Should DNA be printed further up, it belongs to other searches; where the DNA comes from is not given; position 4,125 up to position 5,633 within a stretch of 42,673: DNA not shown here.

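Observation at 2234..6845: Five-ORF dideoxy / branched-chain nucleotide-sugar pathway embedded in the head-morphogenesis operon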

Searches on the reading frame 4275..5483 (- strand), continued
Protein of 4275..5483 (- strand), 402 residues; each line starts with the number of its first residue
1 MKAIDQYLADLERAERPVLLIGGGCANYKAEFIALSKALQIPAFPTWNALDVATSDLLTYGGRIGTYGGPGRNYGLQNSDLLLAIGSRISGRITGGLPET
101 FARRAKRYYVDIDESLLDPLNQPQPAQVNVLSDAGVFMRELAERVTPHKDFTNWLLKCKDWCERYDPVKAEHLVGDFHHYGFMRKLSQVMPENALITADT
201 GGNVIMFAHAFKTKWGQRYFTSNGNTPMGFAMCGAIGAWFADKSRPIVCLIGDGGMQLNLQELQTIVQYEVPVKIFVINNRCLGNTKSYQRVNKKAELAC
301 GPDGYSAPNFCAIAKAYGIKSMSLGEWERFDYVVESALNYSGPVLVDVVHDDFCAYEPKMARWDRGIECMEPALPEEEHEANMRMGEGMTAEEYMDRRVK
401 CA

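Call 26: find_encoding_contigs(protein=P0002, flank=10000, max_places=2)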
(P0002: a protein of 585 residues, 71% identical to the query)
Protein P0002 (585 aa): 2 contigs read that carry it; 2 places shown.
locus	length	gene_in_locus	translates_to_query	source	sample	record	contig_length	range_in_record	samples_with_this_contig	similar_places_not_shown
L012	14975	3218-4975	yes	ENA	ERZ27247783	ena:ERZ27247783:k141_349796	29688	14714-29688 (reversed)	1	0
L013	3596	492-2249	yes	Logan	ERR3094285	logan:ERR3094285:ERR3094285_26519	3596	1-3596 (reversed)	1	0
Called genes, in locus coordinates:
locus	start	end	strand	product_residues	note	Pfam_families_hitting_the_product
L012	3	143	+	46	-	?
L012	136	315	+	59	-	-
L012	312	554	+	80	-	PF14090:HTH_39 (weak)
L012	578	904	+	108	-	-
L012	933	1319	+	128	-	PF05772:NinB (faint)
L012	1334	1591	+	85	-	-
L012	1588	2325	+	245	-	-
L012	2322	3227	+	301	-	PF01073:3Beta_HSD (faint), PF01370:Epimerase, PF13460:NAD_binding_10 (weak), PF16363:GDP_Man_Dehyd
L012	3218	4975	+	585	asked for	PF02776:TPP_enzyme_N, PF00205:TPP_enzyme_M, PF02775:TPP_enzyme_C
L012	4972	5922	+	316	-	PF01073:3Beta_HSD, PF01370:Epimerase, PF02719:Polysacc_synt_2 (weak), PF04321:RmlD_sub_bind, PF16363:GDP_Man_Dehyd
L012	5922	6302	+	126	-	-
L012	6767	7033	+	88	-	-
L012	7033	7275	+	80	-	-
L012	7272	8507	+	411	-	PF04466:Terminase_3, PF17288:Terminase_3C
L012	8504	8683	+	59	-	-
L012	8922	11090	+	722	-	PF16510:P22_portal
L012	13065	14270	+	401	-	PF11651:P22_CoatProtein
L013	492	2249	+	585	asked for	PF02776:TPP_enzyme_N, PF00205:TPP_enzyme_M, PF02775:TPP_enzyme_C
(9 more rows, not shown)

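Call 27: find_encoding_contigs(protein=P0064, flank=10000, max_places=2)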
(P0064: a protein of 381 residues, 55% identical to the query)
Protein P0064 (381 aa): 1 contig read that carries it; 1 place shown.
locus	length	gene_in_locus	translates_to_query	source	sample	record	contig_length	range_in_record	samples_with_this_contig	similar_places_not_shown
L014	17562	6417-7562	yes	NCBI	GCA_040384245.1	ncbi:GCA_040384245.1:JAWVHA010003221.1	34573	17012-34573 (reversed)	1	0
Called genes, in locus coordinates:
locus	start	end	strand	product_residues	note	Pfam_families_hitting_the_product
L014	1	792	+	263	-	?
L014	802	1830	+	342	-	PF17236:SU10_MCP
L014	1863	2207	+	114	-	-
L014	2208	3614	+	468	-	PF14559:TPR_19 (faint), PF07719:TPR_2 (faint), PF13181:TPR_8 (faint), PF13428:TPR_14 (faint), PF13424:TPR_12 (weak), PF13431:TPR_17 (weak), PF00515:TPR_1 (weak), PF13414:TPR_11 (weak), +2 more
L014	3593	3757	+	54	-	-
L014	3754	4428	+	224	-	-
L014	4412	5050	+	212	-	-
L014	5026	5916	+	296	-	PF01073:3Beta_HSD (faint), PF01370:Epimerase, PF16363:GDP_Man_Dehyd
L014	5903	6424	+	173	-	PF02776:TPP_enzyme_N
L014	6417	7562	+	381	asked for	PF00205:TPP_enzyme_M, PF02775:TPP_enzyme_C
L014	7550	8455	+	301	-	PF01073:3Beta_HSD, PF01370:Epimerase, PF04321:RmlD_sub_bind, PF16363:GDP_Man_Dehyd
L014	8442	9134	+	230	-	PF00456:Transketolase_N, PF13292:DXP_synthase_N (weak), PF00676:E1_dh (weak), PF02775:TPP_enzyme_C (weak)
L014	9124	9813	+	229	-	PF02779:Transket_pyr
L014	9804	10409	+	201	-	PF24175:SU10_adaptor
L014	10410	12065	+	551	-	PF11134:Phage_stabilise (faint)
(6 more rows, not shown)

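Call 29: find_related_loci(query=A1, collection=viral_contigs, flank=10000)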
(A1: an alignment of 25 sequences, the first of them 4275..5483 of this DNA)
Query A1 (402 aa) in viral_contigs; peptide patterns used: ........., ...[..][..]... (x = any residue, [..] = any of these).
83 stretches matched a pattern; 50 encode a relative of the query (tblastn E <= 1e-3); 49 distinct loci.
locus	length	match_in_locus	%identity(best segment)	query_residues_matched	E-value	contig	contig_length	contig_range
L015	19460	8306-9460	53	1-384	5e-138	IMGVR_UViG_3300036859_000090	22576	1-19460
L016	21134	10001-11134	55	6-383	3e-137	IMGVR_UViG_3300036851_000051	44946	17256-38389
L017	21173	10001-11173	54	2-383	2e-129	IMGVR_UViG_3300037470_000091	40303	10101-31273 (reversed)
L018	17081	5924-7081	52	6-383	4e-125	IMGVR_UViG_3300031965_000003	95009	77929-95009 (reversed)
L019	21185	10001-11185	50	1-383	7e-120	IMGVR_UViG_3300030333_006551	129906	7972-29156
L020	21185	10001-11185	50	1-383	3e-119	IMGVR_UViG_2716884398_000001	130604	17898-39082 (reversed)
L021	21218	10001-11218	47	4-383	1e-119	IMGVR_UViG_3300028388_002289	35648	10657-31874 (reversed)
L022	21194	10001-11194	48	4-383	3e-118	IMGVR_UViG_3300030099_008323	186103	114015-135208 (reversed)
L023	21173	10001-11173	47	4-385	7e-118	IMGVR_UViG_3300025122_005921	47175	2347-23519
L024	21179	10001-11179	48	2-383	5e-118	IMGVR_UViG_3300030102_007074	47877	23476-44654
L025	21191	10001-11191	47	4-383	5e-118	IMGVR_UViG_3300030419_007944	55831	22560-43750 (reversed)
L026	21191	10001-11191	48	2-385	1e-117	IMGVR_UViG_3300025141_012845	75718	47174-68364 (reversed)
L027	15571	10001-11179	49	2-383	5e-117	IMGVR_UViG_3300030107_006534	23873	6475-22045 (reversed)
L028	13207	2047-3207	47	2-383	6e-115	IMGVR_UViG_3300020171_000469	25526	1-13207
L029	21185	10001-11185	46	2-385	9e-113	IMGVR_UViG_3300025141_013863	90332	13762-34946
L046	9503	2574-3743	46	2-383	2e-105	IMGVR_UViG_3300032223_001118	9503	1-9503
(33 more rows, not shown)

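Call 31: find_related_loci(query=A1, collection=genome_contigs, flank=10000)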
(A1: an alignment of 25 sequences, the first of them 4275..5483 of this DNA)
Query A1 (402 aa) in genome_contigs; peptide patterns used: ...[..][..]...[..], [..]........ (x = any residue, [..] = any of these).
114 stretches matched a pattern; 85 encode a relative of the query (tblastn E <= 1e-3); the best 80 are kept; 80 distinct loci.
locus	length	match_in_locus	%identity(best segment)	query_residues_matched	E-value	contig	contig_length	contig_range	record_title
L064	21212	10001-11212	49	4-396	7e-126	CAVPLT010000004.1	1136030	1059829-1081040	MAG: uncultured Nitrospiraceae bacterium isolate MFD00392.bin.1.91 genome assembly, contig: contig_463, whole genome sho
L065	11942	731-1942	49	4-396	1e-125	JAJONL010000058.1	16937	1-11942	MAG: Nitrospira sp. isolate C_No_T20_B_bin.40 scaffold_3617, whole genome shotgun sequence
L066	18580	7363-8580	49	2-396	1e-124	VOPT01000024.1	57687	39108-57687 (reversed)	MAG: Nitrospira sp. isolate MAG_266 c_000000003635, whole genome shotgun sequence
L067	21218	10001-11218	49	2-396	1e-124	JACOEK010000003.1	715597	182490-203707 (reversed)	MAG: Nitrospira sp. isolate S2bin.16 NODE_8_length_715597_cov_27.748885, whole genome shotgun sequence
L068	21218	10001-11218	49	2-396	2e-124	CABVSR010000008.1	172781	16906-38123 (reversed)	MAG: uncultured Nitrospira sp. isolate Nitrospira sp. RBC073 genome assembly, contig: MAG073_8, whole genome shotgun seq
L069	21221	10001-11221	49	2-397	2e-124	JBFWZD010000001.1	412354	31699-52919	MAG: Nitrospira sp. isolate CA_2019_TPBS_18 NODE_153_length_412354_cov_11.509236_TPBS, whole genome shotgun sequence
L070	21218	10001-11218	49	2-396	2e-124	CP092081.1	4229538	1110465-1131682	MAG: Nitrospira sp. isolate UBC2 chromosome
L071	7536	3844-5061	48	2-396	4e-124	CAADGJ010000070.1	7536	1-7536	uncultured Nitrosospira sp. isolate NOB2.fa.gz genome assembly, contig: k127_326387, whole genome shotgun sequence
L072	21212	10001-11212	50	4-396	6e-124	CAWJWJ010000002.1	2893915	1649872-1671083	MAG: uncultured Nitrospiraceae bacterium isolate MFD01275.bin.1.1 genome assembly, contig: contig_11803, whole genome sh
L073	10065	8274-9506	48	1-396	1e-123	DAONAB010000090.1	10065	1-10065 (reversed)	MAG TPA_asm: Nitrospira sp. isolate AMR_MDS_3984 NODE_6334_length_10065_cov_6.922278, whole genome shotgun sequence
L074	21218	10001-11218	49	2-396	1e-123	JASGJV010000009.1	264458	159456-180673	MAG: Nitrospira sp. isolate 5N512 JMF-2111-06-0005.ont.bin.512_8, whole genome shotgun sequence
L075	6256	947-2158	48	4-396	6e-124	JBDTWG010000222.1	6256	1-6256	MAG: Nitrospira sp. isolate cluster3_bin.86 NODE_66705_length_6256_cov_6.988066, whole genome shotgun sequence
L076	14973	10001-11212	48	4-396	2e-123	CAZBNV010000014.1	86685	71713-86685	MAG TPA_asm: uncultured Nitrospira sp. isolate SRP302447_co1_754 genome assembly, contig: NODE_912_length_86685_cov_9.15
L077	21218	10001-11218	48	2-396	1e-123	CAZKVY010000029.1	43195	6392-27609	MAG TPA_asm: uncultured Nitrospira sp. isolate SRP302895_co1_303 genome assembly, contig: NODE_1575_length_43195_cov_38.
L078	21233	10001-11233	48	1-396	3e-123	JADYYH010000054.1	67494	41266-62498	MAG: Nitrospira sp. isolate SJ521 c_000000500635, whole genome shotgun sequence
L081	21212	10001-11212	48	4-396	2e-122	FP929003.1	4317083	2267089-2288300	Candidatus Nitrospira defluvii chromosome, complete genome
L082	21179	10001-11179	48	2-385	7e-122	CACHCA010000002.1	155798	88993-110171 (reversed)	uncultured Pelagibacteraceae bacterium isolate AG-911-E04 genome assembly, contig: AG-911-E04_NODE_2, whole genome shotg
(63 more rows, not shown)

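Call 42: find_encoding_contigs(protein=P0061, flank=10000, max_places=1)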
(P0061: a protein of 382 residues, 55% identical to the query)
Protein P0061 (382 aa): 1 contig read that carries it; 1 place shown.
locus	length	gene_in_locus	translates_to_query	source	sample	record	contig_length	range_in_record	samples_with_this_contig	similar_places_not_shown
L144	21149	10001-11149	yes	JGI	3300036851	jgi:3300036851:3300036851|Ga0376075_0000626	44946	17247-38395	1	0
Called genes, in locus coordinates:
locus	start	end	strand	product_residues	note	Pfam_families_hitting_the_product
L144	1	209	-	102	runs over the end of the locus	-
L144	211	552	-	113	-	-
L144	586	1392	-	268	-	PF00805:Pentapeptide, PF13576:Pentapeptide_3 (faint), PF00805:Pentapeptide, PF13599:Pentapeptide_4 (weak), PF00805:Pentapeptide, PF19062:DUF5758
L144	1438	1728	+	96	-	PF01381:HTH_3 (weak)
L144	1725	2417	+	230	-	PF04545:Sigma70_r4 (faint), PF13384:HTH_23 (faint), PF00196:GerE (weak)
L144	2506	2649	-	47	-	-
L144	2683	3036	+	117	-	-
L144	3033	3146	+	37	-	-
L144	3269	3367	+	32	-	-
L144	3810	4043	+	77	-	-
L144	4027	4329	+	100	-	-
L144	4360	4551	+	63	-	-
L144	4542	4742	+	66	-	-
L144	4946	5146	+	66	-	-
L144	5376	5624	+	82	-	PF05772:NinB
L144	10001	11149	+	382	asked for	PF00205:TPP_enzyme_M, PF02775:TPP_enzyme_C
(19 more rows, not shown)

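Call 43: find_encoding_contigs(protein=P0053, flank=10000, max_places=1)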
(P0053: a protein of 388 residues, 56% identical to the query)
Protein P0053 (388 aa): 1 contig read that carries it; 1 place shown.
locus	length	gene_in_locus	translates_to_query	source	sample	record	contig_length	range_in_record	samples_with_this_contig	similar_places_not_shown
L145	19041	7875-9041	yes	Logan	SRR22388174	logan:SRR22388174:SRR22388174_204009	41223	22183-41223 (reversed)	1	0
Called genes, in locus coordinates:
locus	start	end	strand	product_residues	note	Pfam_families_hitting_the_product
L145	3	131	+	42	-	?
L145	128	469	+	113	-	-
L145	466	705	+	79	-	-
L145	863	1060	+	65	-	-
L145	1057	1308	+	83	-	-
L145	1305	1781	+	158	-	-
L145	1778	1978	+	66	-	-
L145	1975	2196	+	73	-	-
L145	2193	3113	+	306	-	PF12760:Zn_ribbon_IS1595, PF12762:DDE_Tnp_IS1595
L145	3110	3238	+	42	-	-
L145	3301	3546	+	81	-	-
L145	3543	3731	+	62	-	-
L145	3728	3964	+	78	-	-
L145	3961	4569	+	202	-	PF00676:E1_dh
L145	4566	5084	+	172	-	-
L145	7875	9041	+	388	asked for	PF00205:TPP_enzyme_M, PF02775:TPP_enzyme_C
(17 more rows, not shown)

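Call 44: find_encoding_contigs(protein=P0066, flank=10000, max_places=2)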
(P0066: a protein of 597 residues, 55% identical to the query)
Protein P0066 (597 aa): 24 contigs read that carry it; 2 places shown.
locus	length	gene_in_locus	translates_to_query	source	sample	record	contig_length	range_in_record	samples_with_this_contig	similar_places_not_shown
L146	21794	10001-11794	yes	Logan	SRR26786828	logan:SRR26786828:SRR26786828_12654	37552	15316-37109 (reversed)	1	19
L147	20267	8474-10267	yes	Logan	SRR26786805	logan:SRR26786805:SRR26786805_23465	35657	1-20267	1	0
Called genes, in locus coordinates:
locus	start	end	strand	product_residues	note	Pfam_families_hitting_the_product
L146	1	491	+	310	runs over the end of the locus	?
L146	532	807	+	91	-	-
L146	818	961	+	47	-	-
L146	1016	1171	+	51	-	-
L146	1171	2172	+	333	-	-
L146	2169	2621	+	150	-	-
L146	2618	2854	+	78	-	-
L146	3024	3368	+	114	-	-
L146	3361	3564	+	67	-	-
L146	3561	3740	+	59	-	-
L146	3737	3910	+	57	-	-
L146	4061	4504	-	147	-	-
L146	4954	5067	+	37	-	-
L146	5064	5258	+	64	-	-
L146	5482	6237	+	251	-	PF03837:RecT (faint)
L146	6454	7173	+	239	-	PF00676:E1_dh, PF02775:TPP_enzyme_C (weak)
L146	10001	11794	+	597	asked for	PF02776:TPP_enzyme_N, PF00205:TPP_enzyme_M, PF02775:TPP_enzyme_C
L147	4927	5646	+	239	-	PF00676:E1_dh, PF02775:TPP_enzyme_C (weak)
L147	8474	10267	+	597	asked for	PF02776:TPP_enzyme_N, PF00205:TPP_enzyme_M, PF02775:TPP_enzyme_C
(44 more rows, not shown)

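Call 70: search_protein_families(library=pfam, proteins=[L081:1701-2414:+, L081:2539-3804:+, L081:3764-4804:+, L081:4835-5905:+, L081:5902-6669:+, L081:6528-7889:+, L081:7774-9381:+, L081:11319-12944:+, L081:233-1609:-, L081:18258-19562:+], max_evalue=0.0001)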
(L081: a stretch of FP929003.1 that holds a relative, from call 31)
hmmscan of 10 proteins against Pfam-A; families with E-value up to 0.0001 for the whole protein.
L081:1701-2414:+ (237 aa): 2 families
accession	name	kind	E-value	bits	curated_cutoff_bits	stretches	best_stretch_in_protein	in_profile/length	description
PF12945.12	PilZNR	-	4.6e-17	62.3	23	1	16-99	2-85/85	Flagellar protein YcgR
PF07238.19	PilZ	-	2.3e-07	31.5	22.5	1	131-204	22-86/102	PilZ domain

L081:2539-3804:+ (421 aa): 1 family
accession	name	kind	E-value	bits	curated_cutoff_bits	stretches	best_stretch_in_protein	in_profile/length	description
PF01041.23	DegT_DnrJ_EryC1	-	9.2e-74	249.2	19.8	1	48-417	6-359/360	DegT/DnrJ/EryC1/StrS aminotransferase family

L081:3764-4804:+ (346 aa): 6 families
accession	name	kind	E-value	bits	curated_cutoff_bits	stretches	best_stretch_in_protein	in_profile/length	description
PF01370.27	Epimerase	-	6.1e-34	117.9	20.9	1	39-268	1-240/240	NAD dependent epimerase/dehydratase family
PF16363.11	GDP_Man_Dehyd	-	1.7e-17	64.4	27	1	40-256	1-239/332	GDP-mannose 4,6 dehydratase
PF04321.23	RmlD_sub_bind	-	2e-14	53.8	27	1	38-209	2-157/287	RmlD substrate binding domain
PF01073.25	3Beta_HSD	-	3.4e-07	30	22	1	40-194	1-162/280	3-beta hydroxysteroid dehydrogenase/isomerase family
PF05368.20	NmrA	-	1.1e-06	28.9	27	1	38-110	4-75/298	NmrA-like family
PF02719.21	Polysacc_synt_2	-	4.3e-06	26.6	20.2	0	39-141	1-114/293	Polysaccharide biosynthesis protein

L081:4835-5905:+ (356 aa): 2 families
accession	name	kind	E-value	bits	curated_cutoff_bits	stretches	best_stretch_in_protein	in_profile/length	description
PF00288.32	GHMP_kinases_N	-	3.8e-13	49.9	22.3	1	76-156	8-86/87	GHMP kinases N terminal domain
PF08544.19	GHMP_kinases_C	-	1.4e-11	45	21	1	235-305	8-79/85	GHMP kinases C terminal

L081:5902-6669:+ (255 aa): 2 families
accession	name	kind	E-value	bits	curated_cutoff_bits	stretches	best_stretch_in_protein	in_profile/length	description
PF00483.29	NTP_transferase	-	1.6e-24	87.3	21.2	1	12-188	3-187/245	Nucleotidyl transferase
PF12804.13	NTP_transf_3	-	2.4e-10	41.2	27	1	11-141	1-124/160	MobA-like NTP transferase domain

L081:6528-7889:+ (453 aa): 1 family
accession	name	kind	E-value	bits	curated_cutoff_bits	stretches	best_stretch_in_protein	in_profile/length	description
PF00155.27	Aminotran_1_2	-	2.5e-48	165.6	19.7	1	103-436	13-359/361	Aminotransferase class I and II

L081:7774-9381:+ (535 aa): 2 families
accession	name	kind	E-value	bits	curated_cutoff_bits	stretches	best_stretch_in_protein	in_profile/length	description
PF04055.27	Radical_SAM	-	3.1e-15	57.2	29.5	1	254-417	3-166/166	Radical SAM superfamily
PF02310.24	B12-binding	-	2.4e-08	34.3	32.1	1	60-176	9-118/121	B12 binding domain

L081:11319-12944:+ (541 aa): 2 families
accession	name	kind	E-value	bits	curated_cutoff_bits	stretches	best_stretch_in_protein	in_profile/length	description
PF04055.27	Radical_SAM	-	6.5e-26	91.9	29.5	1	201-364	1-166/166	Radical SAM superfamily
PF02310.24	B12-binding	-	6.1e-23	81.4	32.1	1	22-132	7-117/121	B12 binding domain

L081:233-1609:- (458 aa): 3 families
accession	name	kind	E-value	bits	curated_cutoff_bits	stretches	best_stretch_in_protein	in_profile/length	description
PF11871.13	DUF3391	-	1.8e-29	103.5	27.8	1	46-171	2-134/136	Domain of unknown function (DUF3391)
PF13487.12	HD_5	-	1.6e-23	83.8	27.2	1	217-349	24-158/170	HD domain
PF01966.28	HD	-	2.9e-14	53.8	22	1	209-328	3-114/116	HD domain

L081:18258-19562:+ (434 aa): 1 family
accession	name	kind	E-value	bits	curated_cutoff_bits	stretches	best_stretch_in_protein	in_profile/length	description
PF01075.23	Glyco_transf_9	-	2e-15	57.3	22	1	236-367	110-236/247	Glycosyltransferase family 9 (heptosyltransferase)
